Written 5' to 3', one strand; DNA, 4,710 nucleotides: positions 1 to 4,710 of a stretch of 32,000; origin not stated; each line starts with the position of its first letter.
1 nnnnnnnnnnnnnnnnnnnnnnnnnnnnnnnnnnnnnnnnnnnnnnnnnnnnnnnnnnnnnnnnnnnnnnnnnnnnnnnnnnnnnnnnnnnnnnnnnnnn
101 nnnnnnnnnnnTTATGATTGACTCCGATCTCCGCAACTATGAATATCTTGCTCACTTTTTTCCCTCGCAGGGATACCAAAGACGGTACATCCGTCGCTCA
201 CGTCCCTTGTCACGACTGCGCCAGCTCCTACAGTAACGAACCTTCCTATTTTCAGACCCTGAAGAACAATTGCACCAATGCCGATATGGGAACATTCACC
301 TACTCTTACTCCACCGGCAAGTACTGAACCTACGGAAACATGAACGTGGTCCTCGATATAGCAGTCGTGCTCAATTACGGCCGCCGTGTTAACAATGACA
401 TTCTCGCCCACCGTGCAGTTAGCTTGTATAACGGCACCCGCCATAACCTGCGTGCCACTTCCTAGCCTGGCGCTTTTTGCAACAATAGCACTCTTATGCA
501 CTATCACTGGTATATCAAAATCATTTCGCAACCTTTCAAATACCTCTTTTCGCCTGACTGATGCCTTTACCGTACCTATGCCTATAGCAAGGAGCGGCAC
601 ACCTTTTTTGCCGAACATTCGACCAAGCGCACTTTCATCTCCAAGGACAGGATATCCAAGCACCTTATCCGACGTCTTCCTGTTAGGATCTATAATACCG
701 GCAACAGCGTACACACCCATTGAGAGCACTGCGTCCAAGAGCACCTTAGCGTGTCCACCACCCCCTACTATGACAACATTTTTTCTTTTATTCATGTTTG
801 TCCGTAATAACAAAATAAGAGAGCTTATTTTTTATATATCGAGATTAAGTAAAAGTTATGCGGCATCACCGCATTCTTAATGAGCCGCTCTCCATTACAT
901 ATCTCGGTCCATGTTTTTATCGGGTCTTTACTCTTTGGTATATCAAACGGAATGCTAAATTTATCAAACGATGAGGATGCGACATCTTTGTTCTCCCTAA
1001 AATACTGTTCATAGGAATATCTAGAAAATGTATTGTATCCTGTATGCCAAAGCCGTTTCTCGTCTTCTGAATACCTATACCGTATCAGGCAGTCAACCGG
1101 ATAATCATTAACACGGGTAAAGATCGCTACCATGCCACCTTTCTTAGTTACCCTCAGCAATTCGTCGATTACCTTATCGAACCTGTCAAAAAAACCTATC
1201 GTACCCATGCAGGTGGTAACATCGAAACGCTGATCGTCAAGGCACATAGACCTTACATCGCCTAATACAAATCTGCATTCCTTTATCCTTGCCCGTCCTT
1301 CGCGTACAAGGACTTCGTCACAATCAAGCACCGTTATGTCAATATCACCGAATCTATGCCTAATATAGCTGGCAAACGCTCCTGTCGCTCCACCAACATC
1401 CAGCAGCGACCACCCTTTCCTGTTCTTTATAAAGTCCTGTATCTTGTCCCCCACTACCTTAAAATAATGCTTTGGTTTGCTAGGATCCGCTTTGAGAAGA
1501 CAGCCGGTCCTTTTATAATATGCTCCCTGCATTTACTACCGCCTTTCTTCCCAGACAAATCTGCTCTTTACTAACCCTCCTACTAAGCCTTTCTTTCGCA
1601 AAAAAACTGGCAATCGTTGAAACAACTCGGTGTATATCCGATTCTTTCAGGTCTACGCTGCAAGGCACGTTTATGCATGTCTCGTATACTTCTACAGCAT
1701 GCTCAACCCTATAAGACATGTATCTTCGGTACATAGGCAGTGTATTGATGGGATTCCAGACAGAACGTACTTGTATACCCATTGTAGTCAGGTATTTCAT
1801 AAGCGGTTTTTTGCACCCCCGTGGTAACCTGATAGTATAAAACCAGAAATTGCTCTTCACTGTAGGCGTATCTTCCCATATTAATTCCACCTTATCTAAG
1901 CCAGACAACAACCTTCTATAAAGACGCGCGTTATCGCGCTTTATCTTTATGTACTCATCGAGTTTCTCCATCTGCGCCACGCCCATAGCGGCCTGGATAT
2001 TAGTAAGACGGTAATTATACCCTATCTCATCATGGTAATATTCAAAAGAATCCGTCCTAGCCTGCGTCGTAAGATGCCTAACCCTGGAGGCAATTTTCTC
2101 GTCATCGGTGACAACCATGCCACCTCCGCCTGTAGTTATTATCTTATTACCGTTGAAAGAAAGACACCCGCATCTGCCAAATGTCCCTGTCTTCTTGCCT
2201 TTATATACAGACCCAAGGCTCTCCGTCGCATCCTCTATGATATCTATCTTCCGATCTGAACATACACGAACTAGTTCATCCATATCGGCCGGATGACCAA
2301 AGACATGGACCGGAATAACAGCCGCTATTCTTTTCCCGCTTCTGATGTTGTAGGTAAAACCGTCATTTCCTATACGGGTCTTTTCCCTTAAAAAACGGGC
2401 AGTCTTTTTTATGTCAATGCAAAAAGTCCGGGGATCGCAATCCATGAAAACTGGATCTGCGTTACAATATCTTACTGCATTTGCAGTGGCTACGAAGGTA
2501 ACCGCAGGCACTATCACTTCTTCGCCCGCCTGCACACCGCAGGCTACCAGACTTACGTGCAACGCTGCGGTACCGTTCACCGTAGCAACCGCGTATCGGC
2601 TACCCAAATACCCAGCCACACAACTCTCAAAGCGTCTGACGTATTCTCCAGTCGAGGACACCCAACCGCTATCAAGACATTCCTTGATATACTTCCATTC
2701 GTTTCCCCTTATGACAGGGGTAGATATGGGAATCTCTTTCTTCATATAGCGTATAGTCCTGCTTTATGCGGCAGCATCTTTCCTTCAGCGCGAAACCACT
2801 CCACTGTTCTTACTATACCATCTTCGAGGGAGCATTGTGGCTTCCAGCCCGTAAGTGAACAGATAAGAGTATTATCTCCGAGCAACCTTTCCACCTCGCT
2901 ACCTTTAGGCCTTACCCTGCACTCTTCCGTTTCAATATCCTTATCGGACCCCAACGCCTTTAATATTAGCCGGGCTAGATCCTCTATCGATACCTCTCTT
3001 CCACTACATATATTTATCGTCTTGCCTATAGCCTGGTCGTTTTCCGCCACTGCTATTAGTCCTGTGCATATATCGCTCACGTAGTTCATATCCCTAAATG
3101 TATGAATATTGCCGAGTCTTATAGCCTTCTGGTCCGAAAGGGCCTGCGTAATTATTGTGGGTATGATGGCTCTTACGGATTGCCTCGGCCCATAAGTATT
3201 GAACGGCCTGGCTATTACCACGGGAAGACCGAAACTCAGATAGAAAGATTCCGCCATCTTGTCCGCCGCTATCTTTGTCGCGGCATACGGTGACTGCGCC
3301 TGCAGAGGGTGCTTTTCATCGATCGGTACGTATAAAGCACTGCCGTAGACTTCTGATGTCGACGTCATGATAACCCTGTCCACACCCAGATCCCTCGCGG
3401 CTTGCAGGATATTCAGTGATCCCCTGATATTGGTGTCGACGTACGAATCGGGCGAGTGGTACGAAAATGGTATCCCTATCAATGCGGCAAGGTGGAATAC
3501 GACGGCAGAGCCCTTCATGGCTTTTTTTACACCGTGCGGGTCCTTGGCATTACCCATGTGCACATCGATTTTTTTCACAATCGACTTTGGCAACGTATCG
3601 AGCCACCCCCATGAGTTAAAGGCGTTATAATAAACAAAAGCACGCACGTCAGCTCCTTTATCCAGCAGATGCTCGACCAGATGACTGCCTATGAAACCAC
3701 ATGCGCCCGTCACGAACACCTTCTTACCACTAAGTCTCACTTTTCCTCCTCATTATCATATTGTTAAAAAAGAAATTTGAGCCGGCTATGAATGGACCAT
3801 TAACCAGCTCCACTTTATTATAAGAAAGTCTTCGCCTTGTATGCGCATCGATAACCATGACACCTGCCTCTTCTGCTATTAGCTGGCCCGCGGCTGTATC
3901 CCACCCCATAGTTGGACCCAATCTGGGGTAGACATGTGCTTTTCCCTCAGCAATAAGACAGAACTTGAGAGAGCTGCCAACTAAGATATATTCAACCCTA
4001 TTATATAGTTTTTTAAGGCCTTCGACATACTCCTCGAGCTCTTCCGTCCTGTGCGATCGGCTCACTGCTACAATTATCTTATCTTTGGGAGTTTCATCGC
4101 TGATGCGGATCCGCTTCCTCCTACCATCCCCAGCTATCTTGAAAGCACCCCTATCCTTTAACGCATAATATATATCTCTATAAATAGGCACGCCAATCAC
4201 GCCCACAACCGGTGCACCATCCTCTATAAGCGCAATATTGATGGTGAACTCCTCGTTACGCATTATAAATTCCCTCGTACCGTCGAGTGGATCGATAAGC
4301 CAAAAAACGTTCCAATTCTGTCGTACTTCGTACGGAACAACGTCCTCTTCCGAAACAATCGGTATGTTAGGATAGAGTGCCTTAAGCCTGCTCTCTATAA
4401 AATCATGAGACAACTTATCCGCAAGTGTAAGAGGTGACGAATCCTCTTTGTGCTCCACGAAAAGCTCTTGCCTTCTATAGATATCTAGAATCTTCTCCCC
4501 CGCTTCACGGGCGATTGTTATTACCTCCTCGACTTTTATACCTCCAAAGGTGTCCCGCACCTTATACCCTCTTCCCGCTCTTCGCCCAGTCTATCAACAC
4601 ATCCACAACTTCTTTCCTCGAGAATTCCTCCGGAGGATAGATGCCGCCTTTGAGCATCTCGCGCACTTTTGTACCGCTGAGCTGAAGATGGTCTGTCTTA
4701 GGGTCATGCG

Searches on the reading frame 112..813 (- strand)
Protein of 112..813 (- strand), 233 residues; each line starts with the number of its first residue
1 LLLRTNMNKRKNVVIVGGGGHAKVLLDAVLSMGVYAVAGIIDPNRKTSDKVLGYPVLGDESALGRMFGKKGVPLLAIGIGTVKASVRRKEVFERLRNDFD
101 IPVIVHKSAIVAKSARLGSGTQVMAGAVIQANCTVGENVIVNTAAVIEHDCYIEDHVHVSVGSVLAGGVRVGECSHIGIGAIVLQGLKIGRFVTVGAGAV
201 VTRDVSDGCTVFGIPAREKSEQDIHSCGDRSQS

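Call 10: search_protein_families(library=pfam, proteins=[window:112-813:-], max_evalue=0.001)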
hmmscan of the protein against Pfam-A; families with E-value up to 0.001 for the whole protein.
window:112-813:- (233 aa): 3 families
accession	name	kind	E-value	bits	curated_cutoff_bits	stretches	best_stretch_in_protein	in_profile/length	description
PF17836.7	PglD_N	-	1.3e-13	51.7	23.4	1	12-95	1-78/78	PglD N-terminal domain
PF00132.30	Hexapep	-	2.5e-13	49.5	27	3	115-146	2-33/36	Bacterial transferase hexapeptide (six repeats)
PF25084.1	LbH_EIF2B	-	2.8e-09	37.4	54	1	104-195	17-105/105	EIF2B subunit epsilon LbH domain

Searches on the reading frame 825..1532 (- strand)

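Call 10: search_protein_families(library=pfam, proteins=[window:825-1532:-], max_evalue=0.001)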
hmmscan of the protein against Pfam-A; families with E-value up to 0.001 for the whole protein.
window:825-1532:- (235 aa): 7 families
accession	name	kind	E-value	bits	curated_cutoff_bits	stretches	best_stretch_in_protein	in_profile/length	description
PF13649.12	Methyltransf_25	-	2.9e-14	53.9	27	1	44-133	2-97/97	Methyltransferase domain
PF08241.18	Methyltransf_11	-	4.9e-14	53.2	21.2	1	44-137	1-95/95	Methyltransferase domain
PF13847.12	Methyltransf_31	-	5.8e-10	39.5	27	1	38-145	2-117/145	Methyltransferase domain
PF01209.24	Ubie_methyltran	-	5.7e-09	36.1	20.1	1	28-138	36-152/233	ubiE/COQ5 methyltransferase family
PF13489.12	Methyltransf_23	-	1.1e-08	35.5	27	1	22-180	4-156/164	Methyltransferase domain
PF08242.18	Methyltransf_12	-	1.7e-08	35.5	30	1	44-135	1-98/98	Methyltransferase domain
PF00891.24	Methyltransf_2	-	0.00039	20.3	22.3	1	41-94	64-121/210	O-methyltransferase domain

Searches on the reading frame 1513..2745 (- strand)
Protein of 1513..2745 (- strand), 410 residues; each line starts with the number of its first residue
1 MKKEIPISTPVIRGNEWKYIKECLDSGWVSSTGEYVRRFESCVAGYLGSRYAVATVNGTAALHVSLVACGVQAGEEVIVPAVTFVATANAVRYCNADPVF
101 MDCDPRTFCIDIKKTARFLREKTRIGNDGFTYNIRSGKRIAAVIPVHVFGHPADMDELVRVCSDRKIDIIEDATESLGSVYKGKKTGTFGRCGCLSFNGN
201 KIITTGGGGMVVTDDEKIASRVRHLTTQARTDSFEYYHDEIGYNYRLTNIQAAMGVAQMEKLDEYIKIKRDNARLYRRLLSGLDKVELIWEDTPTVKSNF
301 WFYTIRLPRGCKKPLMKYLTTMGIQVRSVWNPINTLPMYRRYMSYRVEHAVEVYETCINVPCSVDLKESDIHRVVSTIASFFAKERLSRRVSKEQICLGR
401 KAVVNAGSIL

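Call 10: search_protein_families(library=pfam, proteins=[window:1513-2745:-], max_evalue=0.001)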
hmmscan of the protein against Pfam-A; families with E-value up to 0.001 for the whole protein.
window:1513-2745:- (410 aa): 2 families
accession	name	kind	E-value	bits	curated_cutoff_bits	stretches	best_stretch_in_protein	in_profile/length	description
PF01041.23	DegT_DnrJ_EryC1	-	9.7e-106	354.4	19.8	1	12-378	3-359/360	DegT/DnrJ/EryC1/StrS aminotransferase family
PF00155.27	Aminotran_1_2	-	5.4e-07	29.6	19.7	1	37-121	45-139/361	Aminotransferase class I and II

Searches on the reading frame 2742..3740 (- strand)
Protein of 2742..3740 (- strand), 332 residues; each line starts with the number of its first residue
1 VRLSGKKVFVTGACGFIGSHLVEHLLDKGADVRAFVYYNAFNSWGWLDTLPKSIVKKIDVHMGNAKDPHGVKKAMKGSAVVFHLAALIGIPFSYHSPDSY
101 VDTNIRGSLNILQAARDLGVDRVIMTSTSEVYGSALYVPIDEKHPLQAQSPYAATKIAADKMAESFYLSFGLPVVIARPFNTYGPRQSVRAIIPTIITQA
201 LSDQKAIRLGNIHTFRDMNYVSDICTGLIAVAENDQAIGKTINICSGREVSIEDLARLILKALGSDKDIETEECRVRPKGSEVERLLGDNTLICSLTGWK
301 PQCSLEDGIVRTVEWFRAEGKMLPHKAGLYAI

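Call 10: search_protein_families(library=pfam, proteins=[window:2742-3740:-], max_evalue=0.001)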
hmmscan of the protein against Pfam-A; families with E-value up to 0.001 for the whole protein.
window:2742-3740:- (332 aa): 9 families
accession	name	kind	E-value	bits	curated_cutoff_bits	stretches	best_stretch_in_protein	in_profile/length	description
PF16363.11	GDP_Man_Dehyd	-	1.4e-66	225.7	27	1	9-310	1-330/332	GDP-mannose 4,6 dehydratase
PF01370.27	Epimerase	-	7.8e-52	176.5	20.9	1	8-245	1-240/240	NAD dependent epimerase/dehydratase family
PF01073.25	3Beta_HSD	-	4.5e-25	88.7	22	1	10-264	2-269/280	3-beta hydroxysteroid dehydrogenase/isomerase family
PF02719.21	Polysacc_synt_2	-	1.3e-17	64.4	20.2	1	8-288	1-275/293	Polysaccharide biosynthesis protein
PF07993.18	NAD_binding_4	-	9.4e-13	48.3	20.1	1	10-188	1-211/258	Male sterility protein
PF13460.12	NAD_binding_10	-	2.9e-12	47.3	27.2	1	12-179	1-143/184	NAD(P)H-binding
PF05368.20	NmrA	-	4.6e-09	36.7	27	1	6-128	3-107/298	NmrA-like family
PF04321.23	RmlD_sub_bind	-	1.5e-07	31.2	27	1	7-272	2-236/287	RmlD substrate binding domain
PF00106.31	adh_short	-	7.5e-05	22.7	26.6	0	6-165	1-162/195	short chain dehydrogenase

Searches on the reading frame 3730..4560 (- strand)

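Call 10: search_protein_families(library=pfam, proteins=[window:3730-4560:-], max_evalue=0.001)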
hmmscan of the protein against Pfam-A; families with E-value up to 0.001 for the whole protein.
window:3730-4560:- (276 aa): 1 family
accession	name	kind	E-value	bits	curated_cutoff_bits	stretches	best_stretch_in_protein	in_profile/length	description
PF00459.30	Inositol_P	-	7.8e-52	176.9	27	1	14-249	10-248/271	Inositol monophosphatase family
